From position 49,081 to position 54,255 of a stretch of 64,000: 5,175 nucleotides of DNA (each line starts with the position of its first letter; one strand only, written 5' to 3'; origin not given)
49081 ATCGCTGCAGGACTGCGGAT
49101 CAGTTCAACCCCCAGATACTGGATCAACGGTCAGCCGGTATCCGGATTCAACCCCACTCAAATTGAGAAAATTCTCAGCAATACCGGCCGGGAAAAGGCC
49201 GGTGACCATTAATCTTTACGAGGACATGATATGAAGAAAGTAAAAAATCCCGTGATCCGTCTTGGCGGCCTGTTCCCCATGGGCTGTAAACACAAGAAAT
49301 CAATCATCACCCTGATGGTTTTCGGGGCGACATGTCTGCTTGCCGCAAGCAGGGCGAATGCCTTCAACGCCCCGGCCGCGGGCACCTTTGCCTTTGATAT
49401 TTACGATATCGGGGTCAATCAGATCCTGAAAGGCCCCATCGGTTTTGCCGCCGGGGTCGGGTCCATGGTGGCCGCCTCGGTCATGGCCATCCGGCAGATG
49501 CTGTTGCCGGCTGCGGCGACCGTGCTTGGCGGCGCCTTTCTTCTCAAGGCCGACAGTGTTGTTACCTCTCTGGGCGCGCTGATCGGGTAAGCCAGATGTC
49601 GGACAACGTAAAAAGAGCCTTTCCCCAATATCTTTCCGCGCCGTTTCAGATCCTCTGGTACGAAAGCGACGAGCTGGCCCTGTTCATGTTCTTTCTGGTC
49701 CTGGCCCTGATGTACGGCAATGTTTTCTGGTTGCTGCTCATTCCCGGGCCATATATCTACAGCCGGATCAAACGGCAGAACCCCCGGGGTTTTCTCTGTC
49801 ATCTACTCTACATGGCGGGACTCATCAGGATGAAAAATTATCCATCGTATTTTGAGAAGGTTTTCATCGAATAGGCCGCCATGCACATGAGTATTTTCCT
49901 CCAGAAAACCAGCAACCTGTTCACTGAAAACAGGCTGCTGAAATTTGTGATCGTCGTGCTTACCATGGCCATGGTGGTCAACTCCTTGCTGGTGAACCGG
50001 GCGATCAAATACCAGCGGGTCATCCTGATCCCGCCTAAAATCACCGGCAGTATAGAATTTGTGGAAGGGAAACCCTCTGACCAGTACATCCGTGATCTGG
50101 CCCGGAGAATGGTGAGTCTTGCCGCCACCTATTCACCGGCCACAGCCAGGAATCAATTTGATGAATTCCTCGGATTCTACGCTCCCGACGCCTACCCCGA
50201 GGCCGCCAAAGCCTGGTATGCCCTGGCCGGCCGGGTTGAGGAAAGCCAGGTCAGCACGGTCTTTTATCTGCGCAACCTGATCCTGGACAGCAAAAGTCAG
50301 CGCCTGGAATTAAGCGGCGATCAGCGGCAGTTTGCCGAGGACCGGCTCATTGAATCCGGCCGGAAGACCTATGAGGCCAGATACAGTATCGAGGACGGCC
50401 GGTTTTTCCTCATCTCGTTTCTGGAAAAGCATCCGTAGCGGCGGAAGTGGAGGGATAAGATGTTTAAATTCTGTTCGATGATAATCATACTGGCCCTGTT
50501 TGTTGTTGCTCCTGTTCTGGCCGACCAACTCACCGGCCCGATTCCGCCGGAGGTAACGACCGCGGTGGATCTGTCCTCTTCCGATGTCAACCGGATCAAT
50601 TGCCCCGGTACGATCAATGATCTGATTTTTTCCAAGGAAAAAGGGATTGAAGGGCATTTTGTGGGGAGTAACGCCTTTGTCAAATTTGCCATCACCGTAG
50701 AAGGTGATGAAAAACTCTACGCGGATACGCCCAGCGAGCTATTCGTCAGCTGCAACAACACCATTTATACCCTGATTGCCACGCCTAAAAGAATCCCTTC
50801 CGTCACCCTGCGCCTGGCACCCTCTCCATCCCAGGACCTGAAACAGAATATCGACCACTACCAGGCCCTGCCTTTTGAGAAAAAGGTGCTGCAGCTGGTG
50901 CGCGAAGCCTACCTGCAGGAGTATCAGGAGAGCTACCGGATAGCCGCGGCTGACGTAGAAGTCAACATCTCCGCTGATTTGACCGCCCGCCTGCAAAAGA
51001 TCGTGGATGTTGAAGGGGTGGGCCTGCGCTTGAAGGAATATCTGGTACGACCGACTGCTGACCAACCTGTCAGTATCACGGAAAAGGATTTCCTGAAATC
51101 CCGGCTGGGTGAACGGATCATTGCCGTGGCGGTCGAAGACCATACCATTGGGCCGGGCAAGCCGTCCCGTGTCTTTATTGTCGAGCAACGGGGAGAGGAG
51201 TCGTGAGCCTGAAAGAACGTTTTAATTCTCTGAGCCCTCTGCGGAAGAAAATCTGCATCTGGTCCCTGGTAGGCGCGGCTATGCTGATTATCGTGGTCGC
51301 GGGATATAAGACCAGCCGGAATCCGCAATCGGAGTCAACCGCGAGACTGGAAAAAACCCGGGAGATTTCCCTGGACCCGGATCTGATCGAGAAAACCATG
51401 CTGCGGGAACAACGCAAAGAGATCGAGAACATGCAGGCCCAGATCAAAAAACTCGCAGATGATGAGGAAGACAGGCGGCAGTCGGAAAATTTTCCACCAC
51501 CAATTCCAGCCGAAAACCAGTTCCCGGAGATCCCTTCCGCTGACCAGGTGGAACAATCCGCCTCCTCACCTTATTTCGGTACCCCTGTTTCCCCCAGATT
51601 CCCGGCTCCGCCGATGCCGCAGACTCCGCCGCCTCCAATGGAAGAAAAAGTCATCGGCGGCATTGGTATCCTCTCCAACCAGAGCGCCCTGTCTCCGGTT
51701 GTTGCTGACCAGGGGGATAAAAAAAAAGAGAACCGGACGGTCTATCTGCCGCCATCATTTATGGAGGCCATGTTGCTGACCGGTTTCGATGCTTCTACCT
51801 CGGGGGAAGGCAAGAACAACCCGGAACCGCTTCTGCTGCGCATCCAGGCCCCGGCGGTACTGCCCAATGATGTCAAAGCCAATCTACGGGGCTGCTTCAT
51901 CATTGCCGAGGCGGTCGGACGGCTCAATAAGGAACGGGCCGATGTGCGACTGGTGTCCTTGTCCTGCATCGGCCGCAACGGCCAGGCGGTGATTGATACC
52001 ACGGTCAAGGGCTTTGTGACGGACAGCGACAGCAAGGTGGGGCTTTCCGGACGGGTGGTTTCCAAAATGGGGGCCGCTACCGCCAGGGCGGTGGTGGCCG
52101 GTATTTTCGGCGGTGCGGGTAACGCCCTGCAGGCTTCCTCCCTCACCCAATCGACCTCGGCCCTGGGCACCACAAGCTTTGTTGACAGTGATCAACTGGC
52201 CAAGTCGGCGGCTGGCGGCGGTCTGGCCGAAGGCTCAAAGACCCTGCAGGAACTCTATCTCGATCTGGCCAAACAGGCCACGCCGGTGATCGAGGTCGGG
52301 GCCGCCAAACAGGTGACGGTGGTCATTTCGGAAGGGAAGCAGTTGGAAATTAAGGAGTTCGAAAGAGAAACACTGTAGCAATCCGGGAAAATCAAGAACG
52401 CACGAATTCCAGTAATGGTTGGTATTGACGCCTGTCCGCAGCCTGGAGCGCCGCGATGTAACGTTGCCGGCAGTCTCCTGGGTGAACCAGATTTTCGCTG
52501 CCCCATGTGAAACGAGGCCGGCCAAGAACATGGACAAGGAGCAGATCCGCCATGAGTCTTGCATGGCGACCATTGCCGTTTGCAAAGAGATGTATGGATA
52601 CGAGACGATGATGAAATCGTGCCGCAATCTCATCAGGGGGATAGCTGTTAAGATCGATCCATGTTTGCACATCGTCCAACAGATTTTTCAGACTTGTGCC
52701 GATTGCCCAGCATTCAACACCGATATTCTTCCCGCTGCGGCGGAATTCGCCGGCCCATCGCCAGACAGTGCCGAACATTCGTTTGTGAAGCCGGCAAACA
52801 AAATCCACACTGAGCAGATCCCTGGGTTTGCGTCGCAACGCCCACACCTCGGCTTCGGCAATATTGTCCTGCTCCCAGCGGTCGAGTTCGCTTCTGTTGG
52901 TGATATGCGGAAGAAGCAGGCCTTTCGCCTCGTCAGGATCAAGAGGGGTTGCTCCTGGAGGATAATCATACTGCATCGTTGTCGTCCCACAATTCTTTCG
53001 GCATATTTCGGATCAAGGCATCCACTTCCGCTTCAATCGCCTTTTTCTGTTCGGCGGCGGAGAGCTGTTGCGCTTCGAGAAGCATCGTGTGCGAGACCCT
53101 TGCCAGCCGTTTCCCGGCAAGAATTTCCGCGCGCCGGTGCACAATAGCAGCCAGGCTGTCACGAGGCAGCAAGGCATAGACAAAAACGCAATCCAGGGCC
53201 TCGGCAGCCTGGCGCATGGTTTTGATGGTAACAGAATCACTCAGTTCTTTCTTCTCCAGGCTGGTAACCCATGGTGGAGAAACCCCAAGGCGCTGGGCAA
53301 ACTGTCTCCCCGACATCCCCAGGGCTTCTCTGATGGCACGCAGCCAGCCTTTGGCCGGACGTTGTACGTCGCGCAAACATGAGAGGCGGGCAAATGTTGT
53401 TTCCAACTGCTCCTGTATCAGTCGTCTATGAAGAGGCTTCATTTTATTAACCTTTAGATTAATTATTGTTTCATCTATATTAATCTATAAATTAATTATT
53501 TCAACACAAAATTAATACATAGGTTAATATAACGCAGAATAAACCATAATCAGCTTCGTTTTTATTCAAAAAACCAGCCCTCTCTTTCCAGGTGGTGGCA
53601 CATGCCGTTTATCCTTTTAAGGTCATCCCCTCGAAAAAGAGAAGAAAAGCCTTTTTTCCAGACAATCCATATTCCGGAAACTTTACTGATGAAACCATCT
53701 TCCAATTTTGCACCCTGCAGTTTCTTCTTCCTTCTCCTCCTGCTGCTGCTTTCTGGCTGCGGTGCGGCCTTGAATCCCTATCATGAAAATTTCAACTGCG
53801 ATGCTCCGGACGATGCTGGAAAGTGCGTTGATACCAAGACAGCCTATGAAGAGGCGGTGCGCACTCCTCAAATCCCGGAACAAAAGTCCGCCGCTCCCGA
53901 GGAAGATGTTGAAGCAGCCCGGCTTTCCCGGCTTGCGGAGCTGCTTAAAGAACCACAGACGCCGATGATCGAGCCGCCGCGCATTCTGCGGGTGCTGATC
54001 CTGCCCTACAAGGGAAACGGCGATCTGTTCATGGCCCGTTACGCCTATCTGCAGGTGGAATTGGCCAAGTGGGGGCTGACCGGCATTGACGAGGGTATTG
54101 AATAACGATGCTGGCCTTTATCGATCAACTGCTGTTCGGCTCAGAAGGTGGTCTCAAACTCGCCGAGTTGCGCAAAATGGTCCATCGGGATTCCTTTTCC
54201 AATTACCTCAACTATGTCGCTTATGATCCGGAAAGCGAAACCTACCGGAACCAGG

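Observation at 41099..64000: Integrated F-type conjugative element bounded by a displaced 3' half of tRNA-Leu(UAA)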

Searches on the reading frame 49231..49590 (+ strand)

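Call 8: search_protein_families(library=pfam, proteins=[window:49231-49590:+], max_evalue=0.01)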
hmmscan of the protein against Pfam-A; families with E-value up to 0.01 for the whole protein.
window:49231-49590:+ (119 aa): 0 families

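Call 54: search_protein_families(library=ncbifam, proteins=[window:49231-49590:+], max_evalue=0.01)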
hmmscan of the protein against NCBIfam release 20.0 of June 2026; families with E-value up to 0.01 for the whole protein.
window:49231-49590:+ (119 aa): 0 families

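Call 70: search_protein_families(library=pfam, proteins=[window:49231-49590:+], max_evalue=0.5)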
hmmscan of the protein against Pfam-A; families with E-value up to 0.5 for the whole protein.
window:49231-49590:+ (119 aa): 1 family
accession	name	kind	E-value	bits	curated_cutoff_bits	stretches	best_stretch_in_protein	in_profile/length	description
PF04956.18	TrbC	-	0.23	12.1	27.9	0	22-113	8-97/98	TrbC/VIRB2 pilin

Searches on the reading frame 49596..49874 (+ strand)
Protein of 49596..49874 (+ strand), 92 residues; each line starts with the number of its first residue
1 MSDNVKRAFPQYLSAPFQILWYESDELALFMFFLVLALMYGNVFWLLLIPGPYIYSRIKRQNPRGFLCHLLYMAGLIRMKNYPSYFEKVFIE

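Call 8: search_protein_families(library=pfam, proteins=[window:49596-49874:+], max_evalue=0.01)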
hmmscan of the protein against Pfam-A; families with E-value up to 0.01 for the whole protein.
window:49596-49874:+ (92 aa): 1 family
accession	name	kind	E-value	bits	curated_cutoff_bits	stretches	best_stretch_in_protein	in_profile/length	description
PF07178.16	TraL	-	7.4e-10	39.4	24.4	1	9-90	3-89/90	TraL protein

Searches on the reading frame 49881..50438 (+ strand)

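Call 8: search_protein_families(library=pfam, proteins=[window:49881-50438:+], max_evalue=0.01)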
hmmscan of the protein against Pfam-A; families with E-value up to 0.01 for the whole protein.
window:49881-50438:+ (185 aa): 1 family
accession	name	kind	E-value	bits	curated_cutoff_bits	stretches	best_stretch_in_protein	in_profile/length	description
PF05309.16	TraE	-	4.1e-50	170.2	24.8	1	1-180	1-180/182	TraE protein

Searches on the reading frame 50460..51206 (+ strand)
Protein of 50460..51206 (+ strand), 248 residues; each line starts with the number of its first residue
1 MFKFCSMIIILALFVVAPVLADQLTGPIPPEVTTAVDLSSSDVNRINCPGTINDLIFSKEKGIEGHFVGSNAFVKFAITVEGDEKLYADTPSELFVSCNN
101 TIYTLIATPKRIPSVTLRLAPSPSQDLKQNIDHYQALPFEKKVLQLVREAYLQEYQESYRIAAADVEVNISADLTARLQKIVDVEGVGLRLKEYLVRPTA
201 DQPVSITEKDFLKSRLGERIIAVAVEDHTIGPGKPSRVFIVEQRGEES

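Call 8: search_protein_families(library=pfam, proteins=[window:50460-51206:+], max_evalue=0.01)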
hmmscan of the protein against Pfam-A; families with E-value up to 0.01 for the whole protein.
window:50460-51206:+ (248 aa): 2 families
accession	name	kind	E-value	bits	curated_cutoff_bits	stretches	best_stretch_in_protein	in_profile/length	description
PF23536.1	TraK_C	-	1.6e-21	76.9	28.5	1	132-242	5-110/110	TraK C-terminal domain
PF06586.17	TraK_N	-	5.8e-17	62.3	24.8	1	30-124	4-96/100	TraK N-terminal domain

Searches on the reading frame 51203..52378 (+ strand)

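Call 8: search_protein_families(library=pfam, proteins=[window:51203-52378:+], max_evalue=0.01)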
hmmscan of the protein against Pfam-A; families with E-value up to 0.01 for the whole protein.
window:51203-52378:+ (391 aa): 1 family
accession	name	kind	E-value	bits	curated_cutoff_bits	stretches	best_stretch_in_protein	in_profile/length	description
PF03743.19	TrbI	-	2.2e-29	103.1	35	1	181-378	1-185/188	Bacterial conjugation TrbI-like protein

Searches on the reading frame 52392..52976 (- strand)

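Call 70: search_protein_families(library=pfam, proteins=[window:52392-52976:-], max_evalue=0.5)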
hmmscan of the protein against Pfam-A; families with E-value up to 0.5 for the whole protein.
window:52392-52976:- (194 aa): 1 family
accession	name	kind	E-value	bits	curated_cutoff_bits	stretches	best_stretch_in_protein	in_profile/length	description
PF02661.23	Fic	-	1.5e-13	51.8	24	1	55-147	2-93/93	Fic/DOC family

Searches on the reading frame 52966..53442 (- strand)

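Call 70: search_protein_families(library=pfam, proteins=[window:52966-53442:-], max_evalue=0.5)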
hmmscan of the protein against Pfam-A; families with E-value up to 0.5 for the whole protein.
window:52966-53442:- (158 aa): 10 families
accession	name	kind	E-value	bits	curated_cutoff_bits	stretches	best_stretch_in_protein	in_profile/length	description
PF01381.28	HTH_3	-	1.5e-07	31.8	23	1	34-85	1-50/55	Helix-turn-helix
PF13560.12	HTH_31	-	1.1e-06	29.3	27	1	34-68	6-40/64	Helix-turn-helix domain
PF13413.12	HTH_25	-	0.00023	21.3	24.6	1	34-68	2-36/62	Helix-turn-helix domain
PF13744.12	HTH_37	-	0.00033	20.9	27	1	35-85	24-73/80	Helix-turn-helix domain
PF13384.12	HTH_23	-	0.0039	17.4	24.6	1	34-60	8-35/50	Homeodomain-like domain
PF13443.12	HTH_26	-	0.018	15.7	22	1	34-85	2-52/63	Cro/C1-type HTH DNA-binding domain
PF19460.4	DUF5997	-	0.046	14.3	27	1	22-78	30-83/108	Family of unknown function (DUF5997)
PF09059.15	TyeA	-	0.081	13.5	21.1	1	120-156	23-59/81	TyeA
PF20432.4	Xre-like-HTH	-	0.12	13.2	25.8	1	31-56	12-37/63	Antitoxin Xre-like helix-turn-helix domain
PF24298.1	DUF7482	-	0.19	11.9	27.5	1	49-155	18-116/257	Domain of unknown function (DUF7482)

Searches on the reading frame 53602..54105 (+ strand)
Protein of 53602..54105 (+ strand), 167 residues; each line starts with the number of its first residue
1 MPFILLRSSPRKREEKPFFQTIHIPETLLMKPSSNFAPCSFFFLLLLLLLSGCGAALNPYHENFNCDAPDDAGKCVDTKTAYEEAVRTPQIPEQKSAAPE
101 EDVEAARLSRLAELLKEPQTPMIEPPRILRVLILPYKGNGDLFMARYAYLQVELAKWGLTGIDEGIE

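Call 8: search_protein_families(library=pfam, proteins=[window:53602-54105:+], max_evalue=0.01)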
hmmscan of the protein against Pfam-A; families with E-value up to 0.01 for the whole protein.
window:53602-54105:+ (167 aa): 1 family
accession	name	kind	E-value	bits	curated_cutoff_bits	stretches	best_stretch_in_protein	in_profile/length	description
PF09676.15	TraV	-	3.2e-16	60.9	21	2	103-157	69-128/128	Type IV conjugative transfer system lipoprotein (TraV)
